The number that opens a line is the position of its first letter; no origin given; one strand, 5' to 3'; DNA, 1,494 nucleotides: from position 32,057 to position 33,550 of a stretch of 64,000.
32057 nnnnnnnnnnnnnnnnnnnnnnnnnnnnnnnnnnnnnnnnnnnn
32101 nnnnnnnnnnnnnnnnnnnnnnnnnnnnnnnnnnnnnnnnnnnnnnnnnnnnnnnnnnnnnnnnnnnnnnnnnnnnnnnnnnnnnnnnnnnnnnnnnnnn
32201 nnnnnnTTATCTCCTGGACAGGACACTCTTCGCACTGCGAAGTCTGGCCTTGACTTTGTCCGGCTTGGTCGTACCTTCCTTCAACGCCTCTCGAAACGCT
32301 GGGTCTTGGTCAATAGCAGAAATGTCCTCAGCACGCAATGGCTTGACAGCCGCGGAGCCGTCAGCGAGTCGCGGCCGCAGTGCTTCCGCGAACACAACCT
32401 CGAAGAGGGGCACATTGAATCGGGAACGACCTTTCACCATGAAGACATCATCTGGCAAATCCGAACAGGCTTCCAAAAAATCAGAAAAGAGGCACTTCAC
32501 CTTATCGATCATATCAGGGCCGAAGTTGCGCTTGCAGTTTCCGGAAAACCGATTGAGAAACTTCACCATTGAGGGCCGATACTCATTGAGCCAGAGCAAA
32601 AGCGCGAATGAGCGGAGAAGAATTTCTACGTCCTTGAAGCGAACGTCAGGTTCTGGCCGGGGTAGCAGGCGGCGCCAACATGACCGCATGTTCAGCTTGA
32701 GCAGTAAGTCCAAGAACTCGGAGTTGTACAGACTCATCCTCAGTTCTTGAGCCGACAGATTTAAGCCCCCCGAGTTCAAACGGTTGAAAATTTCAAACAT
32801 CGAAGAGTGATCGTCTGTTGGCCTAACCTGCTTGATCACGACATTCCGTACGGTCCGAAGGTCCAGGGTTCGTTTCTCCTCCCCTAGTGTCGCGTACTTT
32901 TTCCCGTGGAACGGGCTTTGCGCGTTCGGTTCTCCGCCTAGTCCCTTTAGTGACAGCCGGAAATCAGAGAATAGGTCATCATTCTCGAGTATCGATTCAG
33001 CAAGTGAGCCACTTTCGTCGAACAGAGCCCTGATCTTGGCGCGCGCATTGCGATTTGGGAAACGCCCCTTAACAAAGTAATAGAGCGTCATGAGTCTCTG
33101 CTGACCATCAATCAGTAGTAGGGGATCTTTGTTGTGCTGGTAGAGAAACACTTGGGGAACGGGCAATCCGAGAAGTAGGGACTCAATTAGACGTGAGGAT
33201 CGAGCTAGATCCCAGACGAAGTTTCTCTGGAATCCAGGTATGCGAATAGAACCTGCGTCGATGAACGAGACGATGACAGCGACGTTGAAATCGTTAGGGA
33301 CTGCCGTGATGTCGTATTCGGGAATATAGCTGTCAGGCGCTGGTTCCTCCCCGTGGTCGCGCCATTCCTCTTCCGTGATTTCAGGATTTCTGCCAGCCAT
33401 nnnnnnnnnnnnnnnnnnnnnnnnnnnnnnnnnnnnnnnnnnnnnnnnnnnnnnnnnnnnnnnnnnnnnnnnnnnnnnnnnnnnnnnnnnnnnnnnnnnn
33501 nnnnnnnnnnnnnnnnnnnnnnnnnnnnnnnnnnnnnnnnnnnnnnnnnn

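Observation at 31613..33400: DUF262 + HEPN two-gene module as the main intact cargo: candidate mobile anti-phage system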

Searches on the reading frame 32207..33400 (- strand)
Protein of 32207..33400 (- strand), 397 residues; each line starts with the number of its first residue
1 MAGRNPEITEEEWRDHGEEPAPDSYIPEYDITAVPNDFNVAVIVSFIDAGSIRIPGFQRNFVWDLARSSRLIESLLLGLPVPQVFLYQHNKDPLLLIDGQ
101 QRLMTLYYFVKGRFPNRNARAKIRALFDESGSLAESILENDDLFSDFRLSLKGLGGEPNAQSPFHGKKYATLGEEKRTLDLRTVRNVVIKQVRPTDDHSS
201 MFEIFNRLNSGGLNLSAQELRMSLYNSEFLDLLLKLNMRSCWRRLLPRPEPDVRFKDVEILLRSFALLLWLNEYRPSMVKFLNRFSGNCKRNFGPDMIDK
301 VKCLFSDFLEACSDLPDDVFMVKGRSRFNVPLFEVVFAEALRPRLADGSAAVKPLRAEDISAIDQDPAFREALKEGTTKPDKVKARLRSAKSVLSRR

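Call 3: search_protein_families(library=pfam, proteins=[window:32207-33400:-], max_evalue=1)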
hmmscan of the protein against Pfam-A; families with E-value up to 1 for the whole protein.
window:32207-33400:- (397 aa): 1 family
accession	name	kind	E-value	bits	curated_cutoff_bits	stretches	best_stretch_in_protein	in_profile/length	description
PF03235.19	GmrSD_N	-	1.2e-28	101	33.2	1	43-225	4-198/199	GmrSD restriction endonuclease, N-terminal domain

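Call 4: search_protein_families(library=padloc, proteins=[window:32207-33400:-], max_evalue=1)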
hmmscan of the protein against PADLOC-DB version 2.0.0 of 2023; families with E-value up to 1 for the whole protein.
window:32207-33400:- (397 aa): 17 families
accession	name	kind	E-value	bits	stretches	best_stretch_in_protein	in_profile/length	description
PDLC03877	NsnA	-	1.6e-51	173.8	1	28-395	41-380/385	-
PDLC04027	PD-T4-2_A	-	3.6e-37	126.3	2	197-394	166-361/363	-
PDLC04151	HEC-05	-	8.2e-13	45.9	3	36-87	24-75/600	-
PDLC04150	HEC-05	-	3.2e-08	30.9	2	51-88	21-58/583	-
PDLC03418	REase_II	-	7.2e-08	29.9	1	43-117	25-98/372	Type II restriction enzyme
PDLC04709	PDC-M55C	-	1.2e-07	28.7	1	29-91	6-68/554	-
PDLC04154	HEC-06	-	2e-06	24.8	2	51-108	23-87/569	-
PDLC02786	SspE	-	2.3e-05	20.9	2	49-79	21-51/766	SspE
PDLC02687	Orf5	-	3.2e-05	20.9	2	52-111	18-84/543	Orf5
PDLC04157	HEC-06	-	3.8e-05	20.5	1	37-110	8-89/558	-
PDLC02792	SspE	-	4.4e-05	20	1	52-79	24-51/771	SspE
PDLC04155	HEC-06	-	9e-05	19.1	1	39-107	8-84/562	-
PDLC04152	HEC-05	-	0.00042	17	2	200-229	237-266/566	-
PDLC02695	Orf5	-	0.0021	14.5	1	90-109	75-94/601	Orf5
PDLC02686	Orf5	-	0.0026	14.3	1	192-261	204-269/566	Orf5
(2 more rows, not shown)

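Call 5: search_protein_families(library=ncbifam, proteins=[window:32207-33400:-], max_evalue=1)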
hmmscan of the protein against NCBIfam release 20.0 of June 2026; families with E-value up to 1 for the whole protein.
window:32207-33400:- (397 aa): 0 families

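Call 9: find_homologous_proteins(query=window:32207-33400:-)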
Query window:32207-33400:- (397 aa): 3025 proteins with E <= 0.001 among 8000 candidates; the best 120 are listed.
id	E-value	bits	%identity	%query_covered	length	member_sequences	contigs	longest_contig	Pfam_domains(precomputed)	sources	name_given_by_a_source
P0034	3.0e-264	894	100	100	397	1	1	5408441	PF03235.20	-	-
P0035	1.7e-213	727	84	98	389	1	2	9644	PF03235.20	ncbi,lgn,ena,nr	ncbi:MAG: DUF262 domain-containing protein [Gemmatimonadota bacterium]|nr:DUF262 domain-containing p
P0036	1.5e-208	710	83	97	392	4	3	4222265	PF03235.20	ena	-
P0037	6.6e-206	702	81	97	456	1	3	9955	PF03235.20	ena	-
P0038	1.5e-204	697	81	97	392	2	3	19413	PF03235.20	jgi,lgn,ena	-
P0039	8.1e-203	691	80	98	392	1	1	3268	PF03235.20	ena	-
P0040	1.8e-202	690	81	98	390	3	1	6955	PF03235.20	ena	-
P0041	2.8e-202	690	81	97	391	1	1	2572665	PF03235.20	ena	-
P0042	1.2e-201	688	80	98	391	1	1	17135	PF03235.20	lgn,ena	-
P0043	1.6e-201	687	80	98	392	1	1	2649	PF03235.20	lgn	-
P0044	6.9e-200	682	81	95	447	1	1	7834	PF03235.20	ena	-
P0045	1.4e-199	681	79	98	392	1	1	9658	PF03235.20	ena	-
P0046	2.7e-199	680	79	98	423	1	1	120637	PF03235.20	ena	-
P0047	5.4e-199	679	78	97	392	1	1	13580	PF03235.20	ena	-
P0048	8.9e-199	678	78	98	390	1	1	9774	PF03235.20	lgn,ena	-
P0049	1.5e-198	677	79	96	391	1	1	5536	PF03235.20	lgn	-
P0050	5.7e-198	675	79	98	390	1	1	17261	PF03235.20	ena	-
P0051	5.5e-197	672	78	97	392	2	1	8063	PF03235.20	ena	-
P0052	6.1e-197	672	79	95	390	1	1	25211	PF03235.20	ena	-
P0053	2.3e-196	670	78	97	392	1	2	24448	PF03235.20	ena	-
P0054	8.8e-196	668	77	98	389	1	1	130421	PF03235.20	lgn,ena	-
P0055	5.1e-195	666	78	97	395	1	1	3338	PF03235.20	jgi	-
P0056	7.7e-195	665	78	97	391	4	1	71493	PF03235.20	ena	-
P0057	8.5e-193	658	75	97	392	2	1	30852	PF03235.20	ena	-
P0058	1.2e-191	655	77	98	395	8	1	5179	PF03235.20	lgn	-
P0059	6.6e-190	649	75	97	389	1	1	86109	PF03235.20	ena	-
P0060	1.5e-187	641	73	97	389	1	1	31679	PF03235.20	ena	-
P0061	1.9e-186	638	73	99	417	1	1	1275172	PF03235.20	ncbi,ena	-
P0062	2.7e-155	535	63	97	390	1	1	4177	PF03235.20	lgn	-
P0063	1.6e-130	453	72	71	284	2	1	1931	PF03235.20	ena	-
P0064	4.3e-130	452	56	97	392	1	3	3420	PF03235.20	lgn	-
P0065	8.1e-122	425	50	98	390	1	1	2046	PF03235.20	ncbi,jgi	-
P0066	4.1e-121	422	50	98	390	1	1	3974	PF03235.20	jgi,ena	-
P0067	4.8e-121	422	51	97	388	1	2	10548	PF03235.20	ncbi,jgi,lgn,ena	-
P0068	5.8e-121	422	51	97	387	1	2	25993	PF03235.20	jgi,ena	-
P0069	6.3e-121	422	51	98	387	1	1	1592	PF03235.20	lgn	-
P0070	7.4e-121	422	49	97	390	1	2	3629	PF03235.20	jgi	jgi:uncharacterized protein with ParB-like and HNH nuclease domain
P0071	1.1e-120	421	49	96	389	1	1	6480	PF03235.20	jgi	jgi:uncharacterized protein with ParB-like and HNH nuclease domain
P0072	1.5e-120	421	51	97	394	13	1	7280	PF03235.20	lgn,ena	-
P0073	2.0e-120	420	51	97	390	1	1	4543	PF03235.20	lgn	-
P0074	2.4e-120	420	49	97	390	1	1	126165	PF03235.20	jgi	jgi:uncharacterized protein with ParB-like and HNH nuclease domain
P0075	2.9e-120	420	52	93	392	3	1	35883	PF03235.20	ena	-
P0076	3.5e-120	419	51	97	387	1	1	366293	PF03235.20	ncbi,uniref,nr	ncbi:DUF262 domain-containing protein [Rhizobium sp. NZLR5]|uniref:DUF262 domain-containing protein 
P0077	3.7e-120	419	49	97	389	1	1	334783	PF03235.20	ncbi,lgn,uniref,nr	ncbi:DUF262 domain-containing protein [Azonexus sp.]|uniref:DUF262 domain-containing protein n=1 Tax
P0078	4.2e-120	419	50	96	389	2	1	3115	PF03235.20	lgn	-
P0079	4.7e-120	419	49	96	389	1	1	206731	PF03235.20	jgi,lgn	jgi:uncharacterized protein with ParB-like and HNH nuclease domain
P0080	5.6e-120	419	50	97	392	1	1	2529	PF03235.20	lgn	-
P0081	6.3e-120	419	50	98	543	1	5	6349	PF14338.13,PF03235.20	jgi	jgi:uncharacterized protein with ParB-like and HNH nuclease domain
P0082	7.7e-120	418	51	97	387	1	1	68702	PF03235.20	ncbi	-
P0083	8.0e-120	418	50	97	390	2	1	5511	PF03235.20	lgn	-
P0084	1.1e-119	418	73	66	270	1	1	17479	PF03235.20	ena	-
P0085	1.1e-119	418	49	97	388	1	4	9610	PF03235.20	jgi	jgi:hypothetical protein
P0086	1.3e-119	418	51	98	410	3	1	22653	PF03235.20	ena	-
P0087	1.5e-119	417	50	97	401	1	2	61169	PF03235.20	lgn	-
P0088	2.0e-119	417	49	97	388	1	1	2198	PF03235.20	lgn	-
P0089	2.3e-119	417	50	96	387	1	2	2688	PF03235.20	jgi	jgi:uncharacterized protein with ParB-like and HNH nuclease domain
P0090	2.6e-119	417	51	98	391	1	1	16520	PF03235.20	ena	-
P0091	3.4e-119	416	50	97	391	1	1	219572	PF03235.20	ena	-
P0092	3.4e-119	416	51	97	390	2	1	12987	PF03235.20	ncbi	-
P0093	4.2e-119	416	50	98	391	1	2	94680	PF03235.20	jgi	jgi:uncharacterized protein with ParB-like and HNH nuclease domain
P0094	4.3e-119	416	52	93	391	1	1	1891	PF03235.20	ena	-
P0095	5.1e-119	416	52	98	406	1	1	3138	PF03235.20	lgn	-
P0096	6.3e-119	415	48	98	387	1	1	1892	PF03235.20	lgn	-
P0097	7.0e-119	415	52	98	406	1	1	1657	PF03235.20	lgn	-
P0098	8.1e-119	415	49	98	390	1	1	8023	PF03235.20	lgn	-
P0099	8.2e-119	415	52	96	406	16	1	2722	PF03235.20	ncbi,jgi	jgi:hypothetical protein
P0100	9.7e-119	415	49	98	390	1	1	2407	PF03235.20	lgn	-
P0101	1.1e-118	414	49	97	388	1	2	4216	PF03235.20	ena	-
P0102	1.2e-118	414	50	99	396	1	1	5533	PF03235.20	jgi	jgi:uncharacterized protein with ParB-like and HNH nuclease domain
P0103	1.2e-118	414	48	98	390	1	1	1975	PF03235.20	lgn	-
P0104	1.3e-118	414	50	97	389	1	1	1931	PF03235.20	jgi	jgi:uncharacterized protein with ParB-like and HNH nuclease domain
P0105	1.4e-118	414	51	99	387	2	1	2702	PF03235.20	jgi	jgi:uncharacterized protein with ParB-like and HNH nuclease domain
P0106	1.4e-118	414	50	98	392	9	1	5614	PF03235.20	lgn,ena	-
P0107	1.4e-118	414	50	97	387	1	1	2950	PF03235.20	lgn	-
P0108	1.5e-118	414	51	93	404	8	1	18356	PF03235.20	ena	-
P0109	1.5e-118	414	51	93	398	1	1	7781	PF03235.20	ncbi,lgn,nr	ncbi:DUF262 domain-containing protein [Candidatus Poribacteria bacterium]|nr:DUF262 domain-containin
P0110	1.5e-118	414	50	97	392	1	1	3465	PF03235.20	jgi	jgi:uncharacterized protein with ParB-like and HNH nuclease domain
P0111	1.5e-118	414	50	98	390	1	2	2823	PF03235.20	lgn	-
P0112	1.7e-118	414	49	98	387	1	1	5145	PF03235.20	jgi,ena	jgi:uncharacterized protein with ParB-like and HNH nuclease domain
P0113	2.0e-118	414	53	95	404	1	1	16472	PF03235.20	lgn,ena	-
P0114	2.8e-118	413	48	98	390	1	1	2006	PF03235.20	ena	-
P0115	2.9e-118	413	49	97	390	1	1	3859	PF03235.20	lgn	-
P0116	3.1e-118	413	50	97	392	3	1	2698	PF03235.20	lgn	-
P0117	3.1e-118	413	49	97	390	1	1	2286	PF03235.20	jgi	jgi:uncharacterized protein with ParB-like and HNH nuclease domain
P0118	3.1e-118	413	50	97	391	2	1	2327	PF03235.20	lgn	-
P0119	3.2e-118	413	50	99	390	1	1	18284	PF03235.20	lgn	-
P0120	3.8e-118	413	51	96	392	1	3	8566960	PF03235.20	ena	-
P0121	3.9e-118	413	50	97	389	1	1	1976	PF03235.20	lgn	-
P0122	4.1e-118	413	51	97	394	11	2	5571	PF03235.20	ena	-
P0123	4.4e-118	413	50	98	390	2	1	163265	PF03235.20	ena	-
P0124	6.5e-118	412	48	98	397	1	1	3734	PF03235.20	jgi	jgi:uncharacterized protein with ParB-like and HNH nuclease domain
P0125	6.6e-118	412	49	96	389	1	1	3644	PF03235.20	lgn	-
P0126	6.7e-118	412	49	98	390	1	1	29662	PF03235.20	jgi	jgi:uncharacterized protein with ParB-like and HNH nuclease domain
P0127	7.6e-118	412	49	97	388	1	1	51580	PF03235.20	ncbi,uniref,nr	ncbi:DUF262 domain-containing protein [Sphingomonas azotifigens]|uniref:DUF262 domain-containing pro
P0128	8.7e-118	412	49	97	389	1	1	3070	PF03235.20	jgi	jgi:uncharacterized protein with ParB-like and HNH nuclease domain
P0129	9.5e-118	411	50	96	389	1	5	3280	PF03235.20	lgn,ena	-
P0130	9.5e-118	411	49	98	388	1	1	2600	PF03235.20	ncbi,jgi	jgi:uncharacterized protein with ParB-like and HNH nuclease domain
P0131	9.6e-118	411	50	96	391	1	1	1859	PF03235.20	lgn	-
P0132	1.0e-117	411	48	97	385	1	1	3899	PF03235.20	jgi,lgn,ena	-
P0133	1.1e-117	411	50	96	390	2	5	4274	PF03235.20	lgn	-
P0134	1.2e-117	411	48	97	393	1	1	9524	PF03235.20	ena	-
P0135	1.3e-117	411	48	97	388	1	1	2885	PF03235.20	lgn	-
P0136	1.3e-117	411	51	96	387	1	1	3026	PF03235.20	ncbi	-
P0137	1.3e-117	411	50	97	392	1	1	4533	PF03235.20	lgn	-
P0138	1.4e-117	411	50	96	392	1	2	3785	PF03235.20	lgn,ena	-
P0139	1.4e-117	411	48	97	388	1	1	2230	PF03235.20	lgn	-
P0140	1.6e-117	411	48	97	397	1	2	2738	PF03235.20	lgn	-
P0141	1.9e-117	410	49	97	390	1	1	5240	PF03235.20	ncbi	-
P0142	1.9e-117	410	51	95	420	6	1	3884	PF03235.20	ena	-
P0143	2.0e-117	410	50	98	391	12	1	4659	PF03235.20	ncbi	ncbi:MAG: DUF262 domain-containing protein [Candidatus Binataceae bacterium]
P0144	2.1e-117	410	50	97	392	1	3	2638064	PF03235.20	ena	-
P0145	2.2e-117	410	49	97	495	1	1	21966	PF03235.20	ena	-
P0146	2.3e-117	410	49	98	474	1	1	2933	PF03235.20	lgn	-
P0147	2.4e-117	410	51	96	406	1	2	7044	PF03235.20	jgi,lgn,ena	-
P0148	2.5e-117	410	50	98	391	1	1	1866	PF03235.20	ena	-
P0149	2.7e-117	410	51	97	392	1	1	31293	PF03235.20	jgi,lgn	jgi:uncharacterized protein with ParB-like and HNH nuclease domain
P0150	2.9e-117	410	51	96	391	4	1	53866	PF03235.20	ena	-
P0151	3.0e-117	410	49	96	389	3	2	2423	PF03235.20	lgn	-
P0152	3.2e-117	410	49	98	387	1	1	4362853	PF03235.20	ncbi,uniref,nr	ncbi:DUF262 domain-containing protein [Pararhizobium qamdonense]|uniref:DUF262 domain-containing pro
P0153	3.6e-117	410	49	97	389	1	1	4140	PF03235.20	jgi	jgi:uncharacterized protein with ParB-like and HNH nuclease domain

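Call 33: find_encoding_contigs(protein=P0034, flank=3000, max_places=3)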
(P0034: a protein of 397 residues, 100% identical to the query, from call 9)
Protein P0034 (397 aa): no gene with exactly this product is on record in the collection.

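Call 35: find_related_loci(query=A3, collection=genome_contigs, flank=8000)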
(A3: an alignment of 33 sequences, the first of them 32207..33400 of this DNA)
Query A3 (397 aa) in genome_contigs; peptide patterns used: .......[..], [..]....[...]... (x = any residue, [..] = any of these).
530 stretches matched a pattern; 441 encode a relative of the query (tblastn E <= 1e-3); the best 80 are kept; 80 distinct loci.
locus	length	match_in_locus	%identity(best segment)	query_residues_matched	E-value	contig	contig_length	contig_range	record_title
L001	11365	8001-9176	80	7-397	0e+0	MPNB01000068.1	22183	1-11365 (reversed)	MAG: Rhodothermaceae bacterium bin80 NODE_3219_length_22183_cov_19.8919_ID_6437, whole genome shotgun sequence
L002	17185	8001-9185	73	1-395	0e+0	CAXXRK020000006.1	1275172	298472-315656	MAG: Bryobacterales bacterium isolate 7c2e36ee-14bd-451a-b5bf-70b98c7e11c2 genome assembly, contig: contig_6, whole geno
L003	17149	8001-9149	49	10-395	4e-125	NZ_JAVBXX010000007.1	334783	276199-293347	MAG: Azonexus sp. isolate GS18 7, whole genome shotgun sequence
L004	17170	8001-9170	51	3-395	9e-125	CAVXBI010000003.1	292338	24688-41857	MAG: uncultured Alphaproteobacteria bacterium isolate MFD03399.bin.1.164 genome assembly, contig: contig_24905, whole ge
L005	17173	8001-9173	49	2-395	2e-122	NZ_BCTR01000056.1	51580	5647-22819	Sphingomonas azotifigens NBRC 15497, whole genome shotgun sequence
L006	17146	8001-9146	51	12-395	8e-122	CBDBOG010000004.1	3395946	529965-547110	MAG: Spirochaetia bacterium isolate 40739a5d-4c61-4e6f-ad63-b7fc718ca5ff genome assembly, contig: contig_4, whole genome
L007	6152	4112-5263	49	9-395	1e-121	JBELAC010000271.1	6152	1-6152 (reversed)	MAG: Terriglobales bacterium isolate SPRUCE 84 SPRUCE_84_271, whole genome shotgun sequence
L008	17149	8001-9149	50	5-394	1e-121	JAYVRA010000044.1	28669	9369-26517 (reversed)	MAG: Phyllobacteriaceae bacterium isolate GL72_UP_metabinner_3 GL72_UP_metabinner_3_43, whole genome shotgun sequence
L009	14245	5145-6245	51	26-394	1e-120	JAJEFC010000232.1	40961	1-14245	MAG: Vicinamibacteria bacterium isolate p16x34bins.66 k141_910462, whole genome shotgun sequence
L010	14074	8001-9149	47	10-395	8e-121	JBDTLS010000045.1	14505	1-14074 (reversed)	MAG: Sphingobium sp. isolate cluster3_bin.107 NODE_16609_length_14505_cov_5.528512, whole genome shotgun sequence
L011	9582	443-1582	50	12-395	2e-120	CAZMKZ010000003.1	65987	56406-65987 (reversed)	MAG TPA_asm: uncultured Thermodesulfobacteriota bacterium isolate SRP216583_co1_40 genome assembly, contig: NODE_188_len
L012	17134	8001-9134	49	15-394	3e-120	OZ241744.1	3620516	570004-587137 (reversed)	MAG: uncultured Candidatus Binatia bacterium isolate 1a802767-3803-4637-ab5b-ce8b9f0f9348 genome assembly, chromosome: 1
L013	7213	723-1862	50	12-394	5e-120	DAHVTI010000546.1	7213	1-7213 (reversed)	MAG TPA_asm: Bryobacterales bacterium isolate clean682 k141_281765, whole genome shotgun sequence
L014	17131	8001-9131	49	15-394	5e-120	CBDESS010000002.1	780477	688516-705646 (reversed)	MAG: uncultured Candidatus Binatia bacterium isolate d285014b-b5bd-45bc-989a-fc635d2899d5 genome assembly, contig: conti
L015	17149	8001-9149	48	7-394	1e-119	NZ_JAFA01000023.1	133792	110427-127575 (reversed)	Paraburkholderia nodosa DSM 21604 A3CWDRAFT_scaffold_22.23_C, whole genome shotgun sequence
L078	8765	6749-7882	46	13-394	3e-112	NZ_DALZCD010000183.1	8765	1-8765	MAG: Erwinia sp. isolate CTOTU46998 NODE_320_length_8765_cov_4.872905, whole genome shotgun sequence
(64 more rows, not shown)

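Call 40: search_protein_families(library=padloc, proteins=[L081:5928-7091:+, L081:7096-7644:+, L078:6698-7894:+, L078:7907-8449:+, L001:9186-9758:+, L003:9162-9716:+], max_evalue=0.01)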
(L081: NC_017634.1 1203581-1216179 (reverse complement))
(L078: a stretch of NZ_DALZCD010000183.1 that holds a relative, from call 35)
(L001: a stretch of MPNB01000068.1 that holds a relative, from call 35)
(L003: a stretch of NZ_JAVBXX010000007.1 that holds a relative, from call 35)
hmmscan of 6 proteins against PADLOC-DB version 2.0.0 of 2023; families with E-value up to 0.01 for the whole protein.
L081:5928-7091:+ (387 aa): 19 families
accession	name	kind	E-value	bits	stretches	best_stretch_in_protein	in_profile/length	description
PDLC03877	NsnA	-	2e-59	199.8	1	13-385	32-380/385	-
PDLC04027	PD-T4-2_A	-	7.2e-39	131.9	2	148-384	122-361/363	-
PDLC04150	HEC-05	-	7.9e-13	46.1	2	33-82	9-58/583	-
PDLC04151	HEC-05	-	1.9e-12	44.7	2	31-83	25-77/600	-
PDLC04157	HEC-06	-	1.3e-10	38.5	1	31-107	8-92/558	-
PDLC02786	SspE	-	1.5e-10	38.1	1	41-73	19-51/766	SspE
PDLC04154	HEC-06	-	1.8e-10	38.1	1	42-150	20-129/569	-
PDLC02695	Orf5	-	2.9e-08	30.5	1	40-112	14-103/601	Orf5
PDLC04155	HEC-06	-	3.4e-08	30.4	1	31-107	6-90/562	-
PDLC02687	Orf5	-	4.4e-08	30.3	1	43-108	15-87/543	Orf5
PDLC03418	REase_II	-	5e-08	30.5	1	48-133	35-115/372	Type II restriction enzyme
PDLC02792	SspE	-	2.6e-07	27.4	1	45-73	23-51/771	SspE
PDLC04709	PDC-M55C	-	4e-07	27.1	1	29-85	12-68/554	-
PDLC02686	Orf5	-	5e-07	26.6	1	43-103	18-92/566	Orf5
PDLC02701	Orf5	-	4.4e-06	23.4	0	40-66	14-40/596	Orf5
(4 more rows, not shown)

L081:7096-7644:+ (182 aa): 4 families
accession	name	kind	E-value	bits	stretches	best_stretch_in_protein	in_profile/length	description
PDLC01804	CARF1--CARF_HEPN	-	7.7e-06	23.1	1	76-148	307-377/422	-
PDLC04028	PD-T4-2_B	-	0.0002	19.4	1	32-151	23-141/168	-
PDLC01828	CARF2--CARF_HEPN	-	0.00064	17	1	67-160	293-383/394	-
PDLC01803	CARF1--CARF_HEPN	-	0.009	13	1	48-142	280-374/426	-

L078:6698-7894:+ (398 aa): 12 families
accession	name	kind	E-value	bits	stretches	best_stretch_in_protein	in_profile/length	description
PDLC03877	NsnA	-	2.3e-57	193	1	12-392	27-376/385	-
PDLC04027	PD-T4-2_A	-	8.8e-37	125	2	203-393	171-359/363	-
PDLC04151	HEC-05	-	2.4e-09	34.4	1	43-90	27-74/600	-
PDLC03418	REase_II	-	5.8e-08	30.2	1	59-121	36-98/372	Type II restriction enzyme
PDLC04150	HEC-05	-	1.1e-07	29.1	1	57-92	23-58/583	-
PDLC04709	PDC-M55C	-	1.6e-07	28.4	1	32-94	5-67/554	-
PDLC04154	HEC-06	-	9.1e-06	22.6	1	55-111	23-86/569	-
PDLC04157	HEC-06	-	5.9e-05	19.8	1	41-115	8-90/558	-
PDLC02792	SspE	-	0.00012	18.5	0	55-83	23-51/771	SspE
PDLC02695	Orf5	-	0.00064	16.2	0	93-114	74-95/601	Orf5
PDLC02687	Orf5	-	0.00083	16.2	0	56-114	18-83/543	Orf5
PDLC04155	HEC-06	-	0.0024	14.4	1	43-110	8-83/562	-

L078:7907-8449:+ (180 aa): 0 families

L001:9186-9758:+ (190 aa): 2 families
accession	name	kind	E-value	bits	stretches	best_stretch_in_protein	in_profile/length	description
PDLC01881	CARF4--CARF_PDDEXK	-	0.00012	19.3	1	10-66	211-268/378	-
PDLC04028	PD-T4-2_B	-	0.0012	16.9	1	15-162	7-149/168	-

L003:9162-9716:+ (184 aa): 1 family
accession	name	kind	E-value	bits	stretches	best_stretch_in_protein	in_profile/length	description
PDLC04028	PD-T4-2_B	-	0.0053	14.8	1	17-146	9-135/168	-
